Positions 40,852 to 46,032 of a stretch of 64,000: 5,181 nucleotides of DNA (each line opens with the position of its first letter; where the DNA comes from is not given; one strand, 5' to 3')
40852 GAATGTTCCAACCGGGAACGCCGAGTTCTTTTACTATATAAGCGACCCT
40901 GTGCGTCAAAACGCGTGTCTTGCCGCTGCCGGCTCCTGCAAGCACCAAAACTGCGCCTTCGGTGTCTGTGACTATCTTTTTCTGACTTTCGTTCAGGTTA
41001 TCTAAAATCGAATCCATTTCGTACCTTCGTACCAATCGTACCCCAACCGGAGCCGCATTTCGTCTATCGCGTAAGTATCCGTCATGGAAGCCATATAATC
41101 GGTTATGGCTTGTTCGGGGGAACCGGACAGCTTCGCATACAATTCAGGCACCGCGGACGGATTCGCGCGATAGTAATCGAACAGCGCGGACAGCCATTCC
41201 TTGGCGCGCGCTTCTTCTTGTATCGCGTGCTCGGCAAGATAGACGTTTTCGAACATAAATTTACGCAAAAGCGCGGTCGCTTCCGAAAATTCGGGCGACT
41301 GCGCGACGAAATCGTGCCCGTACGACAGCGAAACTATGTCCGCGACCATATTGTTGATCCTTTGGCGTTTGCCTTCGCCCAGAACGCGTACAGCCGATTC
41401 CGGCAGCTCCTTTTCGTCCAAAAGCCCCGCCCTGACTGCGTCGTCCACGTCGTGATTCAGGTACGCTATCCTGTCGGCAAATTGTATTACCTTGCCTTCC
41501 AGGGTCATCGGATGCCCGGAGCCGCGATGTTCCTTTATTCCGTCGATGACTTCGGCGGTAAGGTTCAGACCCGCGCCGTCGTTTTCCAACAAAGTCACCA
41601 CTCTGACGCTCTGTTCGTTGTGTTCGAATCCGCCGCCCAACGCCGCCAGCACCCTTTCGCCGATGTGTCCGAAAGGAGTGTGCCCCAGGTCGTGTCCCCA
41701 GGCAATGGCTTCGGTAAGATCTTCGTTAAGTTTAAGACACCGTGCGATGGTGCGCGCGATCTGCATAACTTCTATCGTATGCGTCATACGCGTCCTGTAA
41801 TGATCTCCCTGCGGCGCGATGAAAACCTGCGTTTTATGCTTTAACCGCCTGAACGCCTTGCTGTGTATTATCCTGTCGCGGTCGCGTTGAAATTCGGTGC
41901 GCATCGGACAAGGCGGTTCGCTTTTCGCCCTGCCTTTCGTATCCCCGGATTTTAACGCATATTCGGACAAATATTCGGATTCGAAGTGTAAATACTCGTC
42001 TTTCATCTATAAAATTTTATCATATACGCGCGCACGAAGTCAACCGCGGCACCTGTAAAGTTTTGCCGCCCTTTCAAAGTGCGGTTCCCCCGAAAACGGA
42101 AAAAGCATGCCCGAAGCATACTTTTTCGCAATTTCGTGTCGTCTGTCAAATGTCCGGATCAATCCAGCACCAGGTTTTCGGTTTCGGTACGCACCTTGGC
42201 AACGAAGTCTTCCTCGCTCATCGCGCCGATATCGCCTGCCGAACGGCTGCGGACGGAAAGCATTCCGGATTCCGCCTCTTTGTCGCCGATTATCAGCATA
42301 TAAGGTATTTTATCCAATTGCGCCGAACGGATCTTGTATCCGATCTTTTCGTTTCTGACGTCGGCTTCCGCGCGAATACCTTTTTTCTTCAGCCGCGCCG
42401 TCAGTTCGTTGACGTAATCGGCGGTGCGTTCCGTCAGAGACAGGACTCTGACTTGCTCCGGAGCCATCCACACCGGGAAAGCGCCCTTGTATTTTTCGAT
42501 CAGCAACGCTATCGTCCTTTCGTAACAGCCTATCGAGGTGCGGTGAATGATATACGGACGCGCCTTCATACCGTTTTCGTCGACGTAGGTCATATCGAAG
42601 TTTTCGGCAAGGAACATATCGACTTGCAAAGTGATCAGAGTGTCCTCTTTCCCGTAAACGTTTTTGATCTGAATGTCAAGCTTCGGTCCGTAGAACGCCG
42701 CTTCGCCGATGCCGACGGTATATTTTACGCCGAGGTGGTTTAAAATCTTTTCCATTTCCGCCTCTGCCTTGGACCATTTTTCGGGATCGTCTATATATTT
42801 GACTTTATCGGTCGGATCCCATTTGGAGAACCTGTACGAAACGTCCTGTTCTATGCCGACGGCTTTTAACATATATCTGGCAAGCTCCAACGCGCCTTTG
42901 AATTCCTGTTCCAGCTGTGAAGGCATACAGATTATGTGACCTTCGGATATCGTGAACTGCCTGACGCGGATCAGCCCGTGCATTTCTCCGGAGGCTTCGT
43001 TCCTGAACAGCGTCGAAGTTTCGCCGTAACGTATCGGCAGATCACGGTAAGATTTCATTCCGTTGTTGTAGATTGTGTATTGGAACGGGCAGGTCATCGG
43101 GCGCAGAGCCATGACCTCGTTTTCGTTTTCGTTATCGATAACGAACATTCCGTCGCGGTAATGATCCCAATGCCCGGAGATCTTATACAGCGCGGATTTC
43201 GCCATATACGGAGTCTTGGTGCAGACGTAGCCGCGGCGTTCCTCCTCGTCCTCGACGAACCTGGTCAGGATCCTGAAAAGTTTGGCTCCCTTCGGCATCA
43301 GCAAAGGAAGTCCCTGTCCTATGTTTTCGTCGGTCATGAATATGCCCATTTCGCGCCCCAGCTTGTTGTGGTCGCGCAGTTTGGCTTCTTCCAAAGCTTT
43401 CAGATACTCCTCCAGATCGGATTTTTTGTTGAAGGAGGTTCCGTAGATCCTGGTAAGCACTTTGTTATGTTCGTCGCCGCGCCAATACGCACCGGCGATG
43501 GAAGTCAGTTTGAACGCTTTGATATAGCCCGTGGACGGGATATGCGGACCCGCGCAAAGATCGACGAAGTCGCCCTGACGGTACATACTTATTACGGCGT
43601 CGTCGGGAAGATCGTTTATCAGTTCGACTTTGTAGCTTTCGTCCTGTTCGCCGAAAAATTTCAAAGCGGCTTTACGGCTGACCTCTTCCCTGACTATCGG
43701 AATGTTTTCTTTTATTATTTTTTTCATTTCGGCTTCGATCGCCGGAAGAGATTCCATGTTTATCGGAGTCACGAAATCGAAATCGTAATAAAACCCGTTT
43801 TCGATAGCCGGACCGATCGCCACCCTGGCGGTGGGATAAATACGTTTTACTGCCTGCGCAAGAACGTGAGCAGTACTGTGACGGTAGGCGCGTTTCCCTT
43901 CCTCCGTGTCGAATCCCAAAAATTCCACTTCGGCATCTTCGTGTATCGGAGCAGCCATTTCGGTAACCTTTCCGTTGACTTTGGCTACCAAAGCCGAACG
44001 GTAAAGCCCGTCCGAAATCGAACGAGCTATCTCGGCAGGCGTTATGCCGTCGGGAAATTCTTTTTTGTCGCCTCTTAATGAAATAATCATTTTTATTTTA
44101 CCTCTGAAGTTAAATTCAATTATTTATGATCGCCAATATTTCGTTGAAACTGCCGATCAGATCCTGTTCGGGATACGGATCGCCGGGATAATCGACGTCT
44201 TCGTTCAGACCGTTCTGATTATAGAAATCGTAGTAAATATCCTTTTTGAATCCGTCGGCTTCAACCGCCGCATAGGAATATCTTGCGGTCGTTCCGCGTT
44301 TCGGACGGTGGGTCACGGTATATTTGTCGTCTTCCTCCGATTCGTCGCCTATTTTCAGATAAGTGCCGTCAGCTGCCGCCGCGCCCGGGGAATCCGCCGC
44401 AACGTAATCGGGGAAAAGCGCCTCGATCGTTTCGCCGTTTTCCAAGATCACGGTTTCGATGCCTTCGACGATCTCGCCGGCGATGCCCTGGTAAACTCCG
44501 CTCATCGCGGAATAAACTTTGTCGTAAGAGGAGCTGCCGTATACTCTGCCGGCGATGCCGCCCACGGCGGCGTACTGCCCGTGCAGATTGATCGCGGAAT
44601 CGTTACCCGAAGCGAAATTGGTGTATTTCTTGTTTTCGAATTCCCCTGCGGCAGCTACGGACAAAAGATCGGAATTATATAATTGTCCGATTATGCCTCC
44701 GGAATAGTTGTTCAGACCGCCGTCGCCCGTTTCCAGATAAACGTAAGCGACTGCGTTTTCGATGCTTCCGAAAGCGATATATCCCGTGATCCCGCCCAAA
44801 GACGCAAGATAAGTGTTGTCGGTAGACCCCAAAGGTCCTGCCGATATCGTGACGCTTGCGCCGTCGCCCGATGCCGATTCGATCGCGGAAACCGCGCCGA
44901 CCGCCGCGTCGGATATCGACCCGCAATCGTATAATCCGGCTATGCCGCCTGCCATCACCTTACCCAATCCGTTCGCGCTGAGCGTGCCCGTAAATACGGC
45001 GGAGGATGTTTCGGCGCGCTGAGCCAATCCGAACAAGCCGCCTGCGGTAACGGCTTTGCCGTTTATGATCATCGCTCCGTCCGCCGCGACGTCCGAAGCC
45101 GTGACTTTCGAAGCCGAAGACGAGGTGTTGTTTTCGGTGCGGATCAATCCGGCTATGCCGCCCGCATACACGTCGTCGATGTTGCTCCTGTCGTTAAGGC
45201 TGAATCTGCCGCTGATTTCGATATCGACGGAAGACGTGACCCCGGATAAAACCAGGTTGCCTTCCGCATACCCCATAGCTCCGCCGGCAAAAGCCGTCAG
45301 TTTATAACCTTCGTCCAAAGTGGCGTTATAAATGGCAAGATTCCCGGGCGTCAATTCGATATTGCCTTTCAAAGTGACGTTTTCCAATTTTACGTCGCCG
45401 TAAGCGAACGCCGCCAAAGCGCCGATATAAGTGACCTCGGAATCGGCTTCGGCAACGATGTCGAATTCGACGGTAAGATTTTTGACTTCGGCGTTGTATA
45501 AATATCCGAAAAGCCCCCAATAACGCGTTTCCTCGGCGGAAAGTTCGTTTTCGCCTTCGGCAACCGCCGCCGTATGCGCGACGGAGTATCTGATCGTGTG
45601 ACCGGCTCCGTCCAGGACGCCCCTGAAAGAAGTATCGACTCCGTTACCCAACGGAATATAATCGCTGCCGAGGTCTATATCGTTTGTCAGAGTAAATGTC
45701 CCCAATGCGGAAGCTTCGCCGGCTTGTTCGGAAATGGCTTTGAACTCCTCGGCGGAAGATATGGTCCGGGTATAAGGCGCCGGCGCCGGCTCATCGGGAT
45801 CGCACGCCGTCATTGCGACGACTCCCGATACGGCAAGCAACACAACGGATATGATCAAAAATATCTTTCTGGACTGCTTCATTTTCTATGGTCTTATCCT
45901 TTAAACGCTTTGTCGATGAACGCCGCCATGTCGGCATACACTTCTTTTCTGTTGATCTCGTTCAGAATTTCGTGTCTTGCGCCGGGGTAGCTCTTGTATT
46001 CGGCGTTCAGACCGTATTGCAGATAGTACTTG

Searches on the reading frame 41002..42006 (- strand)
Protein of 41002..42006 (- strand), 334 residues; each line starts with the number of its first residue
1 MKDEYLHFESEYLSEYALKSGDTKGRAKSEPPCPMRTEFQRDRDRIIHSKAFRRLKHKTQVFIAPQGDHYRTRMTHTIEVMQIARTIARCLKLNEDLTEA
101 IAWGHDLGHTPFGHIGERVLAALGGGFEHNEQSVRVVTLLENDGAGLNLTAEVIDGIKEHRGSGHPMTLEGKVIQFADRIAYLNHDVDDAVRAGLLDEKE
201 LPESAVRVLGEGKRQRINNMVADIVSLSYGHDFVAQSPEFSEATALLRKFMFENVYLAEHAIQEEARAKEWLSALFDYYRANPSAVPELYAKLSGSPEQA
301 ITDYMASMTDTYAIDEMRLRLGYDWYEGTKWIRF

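Call 57: search_protein_families(library=ncbifam, proteins=[window:41002-42006:-], max_evalue=0.00001)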
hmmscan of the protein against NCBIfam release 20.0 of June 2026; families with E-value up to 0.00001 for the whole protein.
window:41002-42006:- (334 aa): 11 families
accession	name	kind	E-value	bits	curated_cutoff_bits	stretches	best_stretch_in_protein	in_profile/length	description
NF002327.0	PRK01286.1-2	equivalog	1e-137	458.9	393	1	3-317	6-333/345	deoxyguanosinetriphosphate triphosphohydrolase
NF002329.0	PRK01286.1-4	equivalog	6.8e-111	370.8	494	1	7-316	9-330/342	deoxyguanosinetriphosphate triphosphohydrolase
NF002326.0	PRK01286.1-1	equivalog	3.2e-84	283.5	390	2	11-203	7-220/379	deoxyguanosinetriphosphate triphosphohydrolase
NF002328.0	PRK01286.1-3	equivalog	1.1e-77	261.7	467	2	4-162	6-170/404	deoxyguanosinetriphosphate triphosphohydrolase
TIGR01353.1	dGTP_triPase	subfamily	2e-63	215.3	152.35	2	36-161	2-144/389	dGTP triphosphohydrolase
NF002330.0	PRK01286.1-5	equivalog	7e-56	190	511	1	13-162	2-157/384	deoxyguanosinetriphosphate triphosphohydrolase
NF041026.1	antiphage_dGTPase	exception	1.8e-53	182.2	400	1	33-157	13-153/425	anti-phage deoxyguanosine triphosphatase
NF002829.0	PRK03007.1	equivalog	4.3e-47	161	385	1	26-152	17-156/425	deoxyguanosinetriphosphate triphosphohydrolase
NF003701.1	PRK05318.1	subfamily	3.8e-45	154.6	383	1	34-157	15-155/426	anti-phage deoxyguanosine triphosphatase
NF002205.0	PRK01096.1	equivalog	1.2e-26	93.8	439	1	30-120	19-125/444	deoxyguanosinetriphosphate triphosphohydrolase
NF003429.0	PRK04926.1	equivalog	6.7e-21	74.7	405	1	35-120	28-132/500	dGTPase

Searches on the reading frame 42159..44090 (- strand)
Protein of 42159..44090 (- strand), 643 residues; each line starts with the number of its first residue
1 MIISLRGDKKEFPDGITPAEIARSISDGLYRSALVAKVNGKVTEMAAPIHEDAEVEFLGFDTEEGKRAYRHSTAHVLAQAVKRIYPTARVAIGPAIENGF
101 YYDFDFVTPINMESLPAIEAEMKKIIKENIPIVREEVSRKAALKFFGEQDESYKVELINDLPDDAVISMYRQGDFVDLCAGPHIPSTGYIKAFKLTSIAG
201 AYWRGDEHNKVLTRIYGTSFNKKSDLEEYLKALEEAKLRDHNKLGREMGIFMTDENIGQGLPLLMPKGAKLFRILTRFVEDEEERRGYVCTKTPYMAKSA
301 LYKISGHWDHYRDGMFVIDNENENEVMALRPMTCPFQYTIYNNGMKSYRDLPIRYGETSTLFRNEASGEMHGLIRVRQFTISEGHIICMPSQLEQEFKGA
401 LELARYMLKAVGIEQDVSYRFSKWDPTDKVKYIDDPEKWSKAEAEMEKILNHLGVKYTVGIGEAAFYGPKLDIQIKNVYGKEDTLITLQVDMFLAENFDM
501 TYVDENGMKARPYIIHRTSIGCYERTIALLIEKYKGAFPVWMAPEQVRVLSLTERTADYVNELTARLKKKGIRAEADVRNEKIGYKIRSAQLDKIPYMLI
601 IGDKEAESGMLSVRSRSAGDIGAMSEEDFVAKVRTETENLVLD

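Call 57: search_protein_families(library=ncbifam, proteins=[window:42159-44090:-], max_evalue=0.00001)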
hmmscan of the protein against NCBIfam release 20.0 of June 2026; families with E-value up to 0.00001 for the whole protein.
window:42159-44090:- (643 aa): 13 families
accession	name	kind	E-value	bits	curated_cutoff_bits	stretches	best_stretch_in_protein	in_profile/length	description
TIGR00418.1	thrS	equivalog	1.4e-195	651.5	383.65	1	70-636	1-564/565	threonine--tRNA ligase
NF003068.0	PRK03991.1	equivalog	3.5e-62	210.6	484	1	228-639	186-594/613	threonine--tRNA ligase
NF006625.0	PRK09194.1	equivalog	5.5e-24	85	558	2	256-383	34-159/559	proline--tRNA ligase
TIGR00408.1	proS_fam_I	equivalog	1.1e-22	80.6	437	2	495-640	232-384/475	proline--tRNA ligase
NF008979.1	PRK12325.1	exception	1.9e-20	73.1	550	2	258-383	36-159/437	proline--tRNA ligase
TIGR00409.1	proS_fam_II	equivalog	5.4e-20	71.8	306.7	2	257-384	35-160/568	proline--tRNA ligase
NF011500.0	PRK14938.1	equivalog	6.1e-17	61.6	362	1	532-637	262-367/387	Ser-tRNA(Thr) hydrolase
TIGR00442.1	hisS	equivalog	7e-16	58.2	286.75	1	524-618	306-398/406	histidine--tRNA ligase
NF003211.1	PRK04173.1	equivalog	1.3e-12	47.3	312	1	321-617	157-438/454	glycine--tRNA ligase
TIGR00414.1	serS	equivalog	4.3e-12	45.8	301.65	1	232-413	133-316/418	serine--tRNA ligase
TIGR02367.1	PylS_Cterm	equivalog_domain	3.7e-08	33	178.15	1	273-414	33-160/242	pyrrolysine--tRNA(Pyl) ligase large subunit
TIGR00389.1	glyS_dimeric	equivalog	4.4e-08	32.1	243.3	0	537-617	464-545/565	glycine--tRNA ligase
TIGR00344.1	alaS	equivalog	1.1e-07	30.5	457.05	1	69-199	555-679/847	alanine--tRNA ligase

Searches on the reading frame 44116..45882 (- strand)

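Call 57: search_protein_families(library=ncbifam, proteins=[window:44116-45882:-], max_evalue=0.00001)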
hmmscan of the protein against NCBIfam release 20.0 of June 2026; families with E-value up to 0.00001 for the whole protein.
window:44116-45882:- (588 aa): 0 families

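Call 89: search_protein_families(library=pfam, proteins=[window:44116-45882:-], max_evalue=0.001)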
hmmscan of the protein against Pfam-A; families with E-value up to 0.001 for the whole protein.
window:44116-45882:- (588 aa): 1 family
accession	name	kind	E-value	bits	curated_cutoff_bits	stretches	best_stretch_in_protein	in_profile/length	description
PF07581.17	Glug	-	0.00014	22.5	20.5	0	361-379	4-23/28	The GLUG motif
